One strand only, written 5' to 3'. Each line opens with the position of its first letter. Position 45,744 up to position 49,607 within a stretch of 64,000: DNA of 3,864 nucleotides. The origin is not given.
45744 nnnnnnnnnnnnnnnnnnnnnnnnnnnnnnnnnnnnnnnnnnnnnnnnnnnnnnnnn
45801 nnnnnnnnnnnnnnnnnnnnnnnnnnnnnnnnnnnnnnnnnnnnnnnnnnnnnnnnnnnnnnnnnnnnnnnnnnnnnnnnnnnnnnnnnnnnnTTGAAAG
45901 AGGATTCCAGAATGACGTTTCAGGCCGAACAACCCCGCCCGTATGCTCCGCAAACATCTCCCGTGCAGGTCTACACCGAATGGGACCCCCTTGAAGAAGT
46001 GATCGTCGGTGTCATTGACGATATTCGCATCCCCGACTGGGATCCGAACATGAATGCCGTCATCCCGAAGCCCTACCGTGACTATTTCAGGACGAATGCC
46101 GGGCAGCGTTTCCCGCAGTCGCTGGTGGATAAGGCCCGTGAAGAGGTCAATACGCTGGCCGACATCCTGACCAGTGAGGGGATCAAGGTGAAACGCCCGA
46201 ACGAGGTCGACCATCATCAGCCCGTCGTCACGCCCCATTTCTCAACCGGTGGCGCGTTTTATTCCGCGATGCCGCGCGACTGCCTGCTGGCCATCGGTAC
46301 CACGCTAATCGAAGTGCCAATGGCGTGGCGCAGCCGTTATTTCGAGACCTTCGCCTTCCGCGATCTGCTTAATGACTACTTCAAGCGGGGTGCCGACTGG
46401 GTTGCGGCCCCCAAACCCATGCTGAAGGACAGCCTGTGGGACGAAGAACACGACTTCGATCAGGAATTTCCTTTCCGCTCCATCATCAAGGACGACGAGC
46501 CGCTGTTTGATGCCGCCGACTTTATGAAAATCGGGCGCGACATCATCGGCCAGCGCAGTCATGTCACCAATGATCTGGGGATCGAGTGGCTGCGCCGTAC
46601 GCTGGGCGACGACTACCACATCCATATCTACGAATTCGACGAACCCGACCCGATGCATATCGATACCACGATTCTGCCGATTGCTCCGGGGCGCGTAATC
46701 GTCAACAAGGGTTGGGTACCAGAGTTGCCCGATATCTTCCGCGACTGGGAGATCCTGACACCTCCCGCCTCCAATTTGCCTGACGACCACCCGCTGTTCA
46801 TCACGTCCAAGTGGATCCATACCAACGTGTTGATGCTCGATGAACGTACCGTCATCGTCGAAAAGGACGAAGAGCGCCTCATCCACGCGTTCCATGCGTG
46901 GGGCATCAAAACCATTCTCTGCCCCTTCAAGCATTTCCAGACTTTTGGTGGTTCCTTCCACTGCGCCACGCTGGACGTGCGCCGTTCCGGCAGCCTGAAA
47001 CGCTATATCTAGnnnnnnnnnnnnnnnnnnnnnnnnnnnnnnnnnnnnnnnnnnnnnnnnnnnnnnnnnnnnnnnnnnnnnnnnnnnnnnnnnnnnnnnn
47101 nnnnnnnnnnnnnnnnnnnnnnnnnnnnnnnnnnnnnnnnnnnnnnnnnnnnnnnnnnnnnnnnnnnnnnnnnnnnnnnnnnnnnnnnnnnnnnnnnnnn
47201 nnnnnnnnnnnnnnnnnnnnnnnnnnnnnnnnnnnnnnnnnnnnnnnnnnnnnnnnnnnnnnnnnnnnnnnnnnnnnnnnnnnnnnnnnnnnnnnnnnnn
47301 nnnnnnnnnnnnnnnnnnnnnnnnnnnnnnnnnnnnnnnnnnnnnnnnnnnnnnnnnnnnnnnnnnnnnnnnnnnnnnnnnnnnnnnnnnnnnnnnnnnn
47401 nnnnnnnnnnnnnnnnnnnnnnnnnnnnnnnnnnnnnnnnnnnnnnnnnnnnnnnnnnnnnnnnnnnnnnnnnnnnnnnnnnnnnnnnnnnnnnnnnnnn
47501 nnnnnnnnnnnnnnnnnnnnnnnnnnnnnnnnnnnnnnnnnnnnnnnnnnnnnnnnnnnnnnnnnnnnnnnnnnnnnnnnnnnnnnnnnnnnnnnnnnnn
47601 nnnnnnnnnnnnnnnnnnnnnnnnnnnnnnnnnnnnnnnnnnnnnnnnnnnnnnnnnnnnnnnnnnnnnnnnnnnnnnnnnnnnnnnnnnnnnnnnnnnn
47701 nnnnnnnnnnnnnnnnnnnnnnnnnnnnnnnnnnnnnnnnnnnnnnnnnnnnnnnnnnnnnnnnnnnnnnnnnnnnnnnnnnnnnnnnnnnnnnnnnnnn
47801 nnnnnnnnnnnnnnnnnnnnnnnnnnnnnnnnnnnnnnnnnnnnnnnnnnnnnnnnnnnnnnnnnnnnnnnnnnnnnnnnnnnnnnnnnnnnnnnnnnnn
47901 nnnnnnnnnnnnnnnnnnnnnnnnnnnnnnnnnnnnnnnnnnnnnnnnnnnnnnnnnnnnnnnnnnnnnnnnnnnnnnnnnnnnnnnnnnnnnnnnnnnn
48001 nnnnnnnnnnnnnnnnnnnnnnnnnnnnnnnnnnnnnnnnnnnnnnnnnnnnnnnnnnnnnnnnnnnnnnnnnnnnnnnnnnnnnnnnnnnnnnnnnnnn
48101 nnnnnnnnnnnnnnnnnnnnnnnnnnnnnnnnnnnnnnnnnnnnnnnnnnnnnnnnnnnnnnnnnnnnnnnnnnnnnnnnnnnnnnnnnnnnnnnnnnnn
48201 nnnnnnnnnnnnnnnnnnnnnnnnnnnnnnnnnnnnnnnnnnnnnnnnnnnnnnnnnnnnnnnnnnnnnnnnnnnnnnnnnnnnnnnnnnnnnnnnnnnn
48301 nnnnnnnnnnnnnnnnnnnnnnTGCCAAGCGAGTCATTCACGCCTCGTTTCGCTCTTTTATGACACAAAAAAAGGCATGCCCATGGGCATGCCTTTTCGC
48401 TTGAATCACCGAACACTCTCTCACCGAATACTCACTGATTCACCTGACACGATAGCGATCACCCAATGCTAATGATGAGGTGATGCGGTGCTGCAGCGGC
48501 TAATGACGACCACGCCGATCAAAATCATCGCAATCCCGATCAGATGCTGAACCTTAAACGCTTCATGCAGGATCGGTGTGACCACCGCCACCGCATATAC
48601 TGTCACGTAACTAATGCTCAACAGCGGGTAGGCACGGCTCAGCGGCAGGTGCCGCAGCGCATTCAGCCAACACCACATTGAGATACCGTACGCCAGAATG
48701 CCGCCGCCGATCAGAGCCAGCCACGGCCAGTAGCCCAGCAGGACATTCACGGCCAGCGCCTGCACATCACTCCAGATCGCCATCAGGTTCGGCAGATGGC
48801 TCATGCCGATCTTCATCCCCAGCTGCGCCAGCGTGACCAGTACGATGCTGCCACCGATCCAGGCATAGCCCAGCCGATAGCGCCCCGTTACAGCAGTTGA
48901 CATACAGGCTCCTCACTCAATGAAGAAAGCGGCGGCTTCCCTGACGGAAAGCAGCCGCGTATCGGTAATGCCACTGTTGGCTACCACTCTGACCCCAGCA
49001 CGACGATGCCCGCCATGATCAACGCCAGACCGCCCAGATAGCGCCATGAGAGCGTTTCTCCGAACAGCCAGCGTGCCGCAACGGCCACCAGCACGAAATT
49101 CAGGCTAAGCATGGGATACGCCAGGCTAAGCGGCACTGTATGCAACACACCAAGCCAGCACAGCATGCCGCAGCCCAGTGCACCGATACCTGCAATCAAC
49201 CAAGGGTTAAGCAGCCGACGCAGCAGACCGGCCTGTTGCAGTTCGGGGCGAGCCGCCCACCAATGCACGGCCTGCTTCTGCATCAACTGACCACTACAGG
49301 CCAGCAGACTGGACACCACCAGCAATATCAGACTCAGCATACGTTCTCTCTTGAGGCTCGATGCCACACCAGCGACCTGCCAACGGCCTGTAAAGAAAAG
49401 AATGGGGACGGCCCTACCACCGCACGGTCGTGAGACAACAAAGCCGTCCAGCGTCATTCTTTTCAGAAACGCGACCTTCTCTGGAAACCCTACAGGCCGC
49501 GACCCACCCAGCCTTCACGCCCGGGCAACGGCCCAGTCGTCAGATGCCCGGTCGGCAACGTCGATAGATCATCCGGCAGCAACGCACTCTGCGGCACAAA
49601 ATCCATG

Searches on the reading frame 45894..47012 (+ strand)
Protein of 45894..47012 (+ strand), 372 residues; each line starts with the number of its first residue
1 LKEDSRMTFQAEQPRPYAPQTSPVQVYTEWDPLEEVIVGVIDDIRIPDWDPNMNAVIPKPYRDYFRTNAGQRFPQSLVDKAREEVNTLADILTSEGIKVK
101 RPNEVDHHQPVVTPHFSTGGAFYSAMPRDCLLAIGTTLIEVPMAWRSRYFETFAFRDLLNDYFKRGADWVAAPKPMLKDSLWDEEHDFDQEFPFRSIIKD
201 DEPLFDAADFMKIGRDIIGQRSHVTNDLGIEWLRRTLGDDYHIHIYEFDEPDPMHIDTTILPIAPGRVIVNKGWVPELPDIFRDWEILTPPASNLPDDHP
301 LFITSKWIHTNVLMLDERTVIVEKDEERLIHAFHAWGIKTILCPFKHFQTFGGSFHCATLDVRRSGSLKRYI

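Call 4: search_protein_families(library=pfam, proteins=[window:45894-47012:+], max_evalue=0.01)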
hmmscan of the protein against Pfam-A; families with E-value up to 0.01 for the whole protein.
window:45894-47012:+ (372 aa): 0 families

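Call 5: search_protein_families(library=ncbifam, proteins=[window:45894-47012:+], max_evalue=0.01)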
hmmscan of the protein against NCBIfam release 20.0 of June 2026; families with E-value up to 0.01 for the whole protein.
window:45894-47012:+ (372 aa): 0 families

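Call 9: search_solved_structures(query=window:45894-47012:+, max_evalue=0.01, show_alignments=1)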
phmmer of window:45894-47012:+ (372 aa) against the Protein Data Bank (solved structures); distinct sequences matched with E-value up to 0.01: 7.
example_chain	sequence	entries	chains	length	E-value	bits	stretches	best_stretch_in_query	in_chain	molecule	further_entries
5wpi_A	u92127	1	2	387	1.6e-204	682.4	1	6-372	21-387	HsvA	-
6u1r_A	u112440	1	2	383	9.3e-104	350.6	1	10-371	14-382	SxtG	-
1jdx_A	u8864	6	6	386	1e-98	334.1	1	17-372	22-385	PROTEIN (L-ARGININE:GLYCINE AMIDINOTRANSFERASE)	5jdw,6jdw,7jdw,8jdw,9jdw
1jdw_A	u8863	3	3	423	1.4e-98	333.6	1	17-372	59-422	L-ARGININE:GLYCINE AMIDINOTRANSFERASE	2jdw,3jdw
4jdw_A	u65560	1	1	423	2.9e-97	329.3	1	17-372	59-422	L-ARGININE:GLYCINE AMIDINOTRANSFERASE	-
2jdx_A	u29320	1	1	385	3.8e-96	325.6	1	17-372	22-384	PROTEIN (L-ARGININE:GLYCINE AMIDINOTRANSFERASE)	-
1bwd_A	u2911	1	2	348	7.4e-69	235.7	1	23-371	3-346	PROTEIN (INOSAMINE-PHOSPHATE AMIDINOTRANSFERASE)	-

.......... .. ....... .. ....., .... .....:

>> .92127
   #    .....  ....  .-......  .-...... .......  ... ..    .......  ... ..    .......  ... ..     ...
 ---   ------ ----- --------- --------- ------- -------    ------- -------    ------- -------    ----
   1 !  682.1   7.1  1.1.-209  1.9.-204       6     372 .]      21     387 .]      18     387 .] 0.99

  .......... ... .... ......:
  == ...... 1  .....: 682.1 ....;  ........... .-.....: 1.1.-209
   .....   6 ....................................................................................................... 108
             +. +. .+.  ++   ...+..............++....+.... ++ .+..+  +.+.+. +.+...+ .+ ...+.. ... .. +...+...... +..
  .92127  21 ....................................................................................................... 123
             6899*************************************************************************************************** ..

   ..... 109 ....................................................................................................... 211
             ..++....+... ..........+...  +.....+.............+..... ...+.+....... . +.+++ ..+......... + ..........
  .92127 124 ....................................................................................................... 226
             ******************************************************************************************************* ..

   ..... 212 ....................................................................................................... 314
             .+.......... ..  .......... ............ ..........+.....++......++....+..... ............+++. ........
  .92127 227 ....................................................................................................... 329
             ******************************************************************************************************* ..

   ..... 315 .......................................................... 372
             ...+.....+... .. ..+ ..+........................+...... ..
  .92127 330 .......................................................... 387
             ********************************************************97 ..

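Call 16: find_encoding_contigs(protein=window:45912-47012:+, flank=10000, max_places=8)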
Protein window:45912-47012:+ (366 aa): 1 contig read that carries it; 1 place shown.
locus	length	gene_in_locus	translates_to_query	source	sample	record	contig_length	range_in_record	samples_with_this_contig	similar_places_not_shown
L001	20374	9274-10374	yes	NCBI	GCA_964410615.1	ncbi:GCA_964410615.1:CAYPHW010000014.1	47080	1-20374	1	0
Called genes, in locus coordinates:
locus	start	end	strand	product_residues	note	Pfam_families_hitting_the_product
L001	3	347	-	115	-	?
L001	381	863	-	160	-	PF05199:GMC_oxred_C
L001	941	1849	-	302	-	-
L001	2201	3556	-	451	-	PF00982:Glyco_transf_20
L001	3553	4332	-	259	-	PF08282:Hydrolase_3 (faint), PF02358:Trehalose_PPase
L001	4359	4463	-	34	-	-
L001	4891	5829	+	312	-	PF00685:Sulfotransfer_1 (weak), PF13469:Sulfotransfer_3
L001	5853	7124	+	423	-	PF05977:MFS_3, PF07690:MFS_1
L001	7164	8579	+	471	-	PF00668:Condensation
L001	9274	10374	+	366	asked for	-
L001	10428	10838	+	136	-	-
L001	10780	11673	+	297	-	-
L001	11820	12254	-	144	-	PF00892:EamA (weak)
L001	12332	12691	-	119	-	PF00892:EamA (weak)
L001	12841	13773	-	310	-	PF01522:Polysacc_deac_1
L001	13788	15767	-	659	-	PF00551:Formyl_trans_N, PF02911:Formyl_trans_C, PF01370:Epimerase, PF16363:GDP_Man_Dehyd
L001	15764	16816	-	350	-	PF00535:Glycos_transf_2, PF10111:Glyco_tranf_2_2 (weak), PF13641:Glyco_tranf_2_3 (weak)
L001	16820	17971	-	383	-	PF01041:DegT_DnrJ_EryC1, PF00155:Aminotran_1_2, PF01053:Cys_Met_Meta_PP (weak), PF01212:Beta_elim_lyase (weak)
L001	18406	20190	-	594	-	PF02366:PMT, PF13231:PMT_2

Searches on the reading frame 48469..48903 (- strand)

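Call 35: search_protein_families(library=pfam, proteins=[window:48469-48903:-], max_evalue=0.001)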
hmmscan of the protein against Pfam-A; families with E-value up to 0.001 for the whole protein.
window:48469-48903:- (144 aa): 1 family
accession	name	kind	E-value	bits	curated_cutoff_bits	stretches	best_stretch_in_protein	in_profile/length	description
PF00892.27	EamA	-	1.8e-07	31.9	28.2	1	57-135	58-134/135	EamA-like transporter family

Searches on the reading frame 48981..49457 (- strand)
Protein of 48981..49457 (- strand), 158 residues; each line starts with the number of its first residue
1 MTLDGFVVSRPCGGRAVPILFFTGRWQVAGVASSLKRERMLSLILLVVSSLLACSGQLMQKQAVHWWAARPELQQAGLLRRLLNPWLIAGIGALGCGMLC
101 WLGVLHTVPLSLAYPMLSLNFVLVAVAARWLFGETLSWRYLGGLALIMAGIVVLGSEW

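Call 35: search_protein_families(library=pfam, proteins=[window:48981-49457:-], max_evalue=0.001)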
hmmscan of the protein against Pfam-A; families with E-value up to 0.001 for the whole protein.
window:48981-49457:- (158 aa): 2 families
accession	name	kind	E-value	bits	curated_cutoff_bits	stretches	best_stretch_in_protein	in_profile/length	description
PF00892.27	EamA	-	6.5e-07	30.1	28.2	1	26-154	14-133/135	EamA-like transporter family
PF10639.15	TMEM234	-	0.00098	19.6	30.1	0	94-154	51-112/113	Putative transmembrane family 234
